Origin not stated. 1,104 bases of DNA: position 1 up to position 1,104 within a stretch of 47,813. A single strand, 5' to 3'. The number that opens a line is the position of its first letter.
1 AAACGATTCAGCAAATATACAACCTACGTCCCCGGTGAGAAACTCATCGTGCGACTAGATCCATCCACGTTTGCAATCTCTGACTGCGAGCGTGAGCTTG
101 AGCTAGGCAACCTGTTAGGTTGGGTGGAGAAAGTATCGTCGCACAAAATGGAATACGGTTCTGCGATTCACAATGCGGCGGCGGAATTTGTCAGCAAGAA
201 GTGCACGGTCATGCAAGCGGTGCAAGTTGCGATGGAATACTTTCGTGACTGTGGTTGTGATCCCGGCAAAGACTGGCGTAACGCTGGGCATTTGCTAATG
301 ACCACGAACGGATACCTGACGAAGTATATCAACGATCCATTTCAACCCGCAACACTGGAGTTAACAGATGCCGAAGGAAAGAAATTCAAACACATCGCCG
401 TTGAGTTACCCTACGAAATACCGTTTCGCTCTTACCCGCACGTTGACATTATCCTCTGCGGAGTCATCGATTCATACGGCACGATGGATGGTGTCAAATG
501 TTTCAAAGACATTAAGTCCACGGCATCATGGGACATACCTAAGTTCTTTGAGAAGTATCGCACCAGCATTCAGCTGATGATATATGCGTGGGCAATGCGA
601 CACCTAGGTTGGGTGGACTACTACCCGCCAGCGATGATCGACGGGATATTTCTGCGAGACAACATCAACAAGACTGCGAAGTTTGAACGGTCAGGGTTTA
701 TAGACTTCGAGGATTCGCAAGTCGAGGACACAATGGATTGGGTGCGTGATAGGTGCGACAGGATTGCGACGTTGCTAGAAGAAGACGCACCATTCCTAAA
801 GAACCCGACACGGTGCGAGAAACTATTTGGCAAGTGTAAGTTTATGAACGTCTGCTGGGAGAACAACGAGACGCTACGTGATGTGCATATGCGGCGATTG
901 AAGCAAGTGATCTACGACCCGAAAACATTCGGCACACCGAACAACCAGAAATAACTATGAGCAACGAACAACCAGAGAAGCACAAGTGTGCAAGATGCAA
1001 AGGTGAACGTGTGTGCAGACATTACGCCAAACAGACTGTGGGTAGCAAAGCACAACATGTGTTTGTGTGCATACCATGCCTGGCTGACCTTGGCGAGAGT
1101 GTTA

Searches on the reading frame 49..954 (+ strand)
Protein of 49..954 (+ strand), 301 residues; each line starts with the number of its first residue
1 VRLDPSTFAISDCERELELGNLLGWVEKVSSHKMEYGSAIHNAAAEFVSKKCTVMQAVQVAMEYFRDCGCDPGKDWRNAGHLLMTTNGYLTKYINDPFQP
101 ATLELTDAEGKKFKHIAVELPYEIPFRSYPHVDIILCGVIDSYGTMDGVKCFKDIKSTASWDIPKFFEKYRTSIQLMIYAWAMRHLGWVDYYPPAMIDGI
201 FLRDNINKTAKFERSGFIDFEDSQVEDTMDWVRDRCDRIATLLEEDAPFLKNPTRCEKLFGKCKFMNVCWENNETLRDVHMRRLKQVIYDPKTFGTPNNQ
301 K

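Call 39: search_protein_families(library=pfam, alignment_id=A3, max_evalue=0.001)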
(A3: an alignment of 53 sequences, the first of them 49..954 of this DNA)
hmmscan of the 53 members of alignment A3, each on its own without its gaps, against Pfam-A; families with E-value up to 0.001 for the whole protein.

A. member 1, window:49-954:+ (301 aa): 1 family
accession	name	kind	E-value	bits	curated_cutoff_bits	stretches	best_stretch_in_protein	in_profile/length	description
PF12705.13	PDDEXK_1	-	7.4e-10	39.6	22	1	12-269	12-246/247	PD-(D/E)XK nuclease superfamily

B. families by the number of members that match (of 53 scanned): 15 families
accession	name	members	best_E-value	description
PF01764.32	Lipase_3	1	1e-22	Lipase (class 3)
PF13385.13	Laminin_G_3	1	3.1e-16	Concanavalin A-like lectin/glucanases superfamily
PF13479.12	AAA_24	1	4.2e-16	AAA domain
PF11753.13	DUF3310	1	1.5e-14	Protein of unknwon function (DUF3310)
PF13148.11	DUF3987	1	5.1e-14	Protein of unknown function (DUF3987)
PF00476.26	DNA_pol_A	1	1.5e-13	DNA polymerase family A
PF14743.12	DNA_ligase_OB_2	1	1e-10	DNA ligase OB-like domain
PF12705.13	PDDEXK_1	1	7.4e-10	PD-(D/E)XK nuclease superfamily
PF00271.37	Helicase_C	1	2.7e-09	Helicase conserved C-terminal domain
PF02810.21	SEC-C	1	1.5e-07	SEC-C motif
PF04851.21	ResIII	1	4.1e-06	Type III restriction enzyme, res subunit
PF13871.12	Helicase_C_4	1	5.3e-06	C-terminal domain on Strawberry notch homologue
PF01612.26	DNA_pol_A_exo1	1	6.5e-06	3'-5' exonuclease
PF24175.2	SU10_adaptor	1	1.1e-05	SU10 adaptor protein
PF00270.35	DEAD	1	0.00026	DEAD/DEAH box helicase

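Call 40: search_protein_families(library=phrogs, alignment_id=A3, max_evalue=0.00001)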
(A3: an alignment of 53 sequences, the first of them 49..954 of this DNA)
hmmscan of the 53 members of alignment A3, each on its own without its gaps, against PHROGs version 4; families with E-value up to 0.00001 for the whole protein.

A. member 1, window:49-954:+ (301 aa): 0 families

B. families by the number of members that match (of 53 scanned): 47 families (the first 25 are shown)
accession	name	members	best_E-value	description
phrog_17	-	1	1.9e-55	DNA polymerase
phrog_2781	-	1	2.2e-34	-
phrog_114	-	1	5.4e-31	ATP-dependent DNA ligase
phrog_14296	-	1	7.7e-30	DNA primase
phrog_236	-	1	6e-28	nucleotide kinase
phrog_11324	-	1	8.5e-28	nucleotide kinase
phrog_21510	-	1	8e-26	-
phrog_62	-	1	6e-24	DNA helicase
phrog_892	-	1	1.1e-21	tail fiber protein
phrog_26005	-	1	2.8e-21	-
phrog_4897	-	1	4.6e-20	kinase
phrog_18179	-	1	6.9e-19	virion structural protein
phrog_28766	-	1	1e-18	tail fiber protein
phrog_124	-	1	1.4e-18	Sak4-like ssDNA annealing protein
phrog_13649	-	1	2.5e-18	-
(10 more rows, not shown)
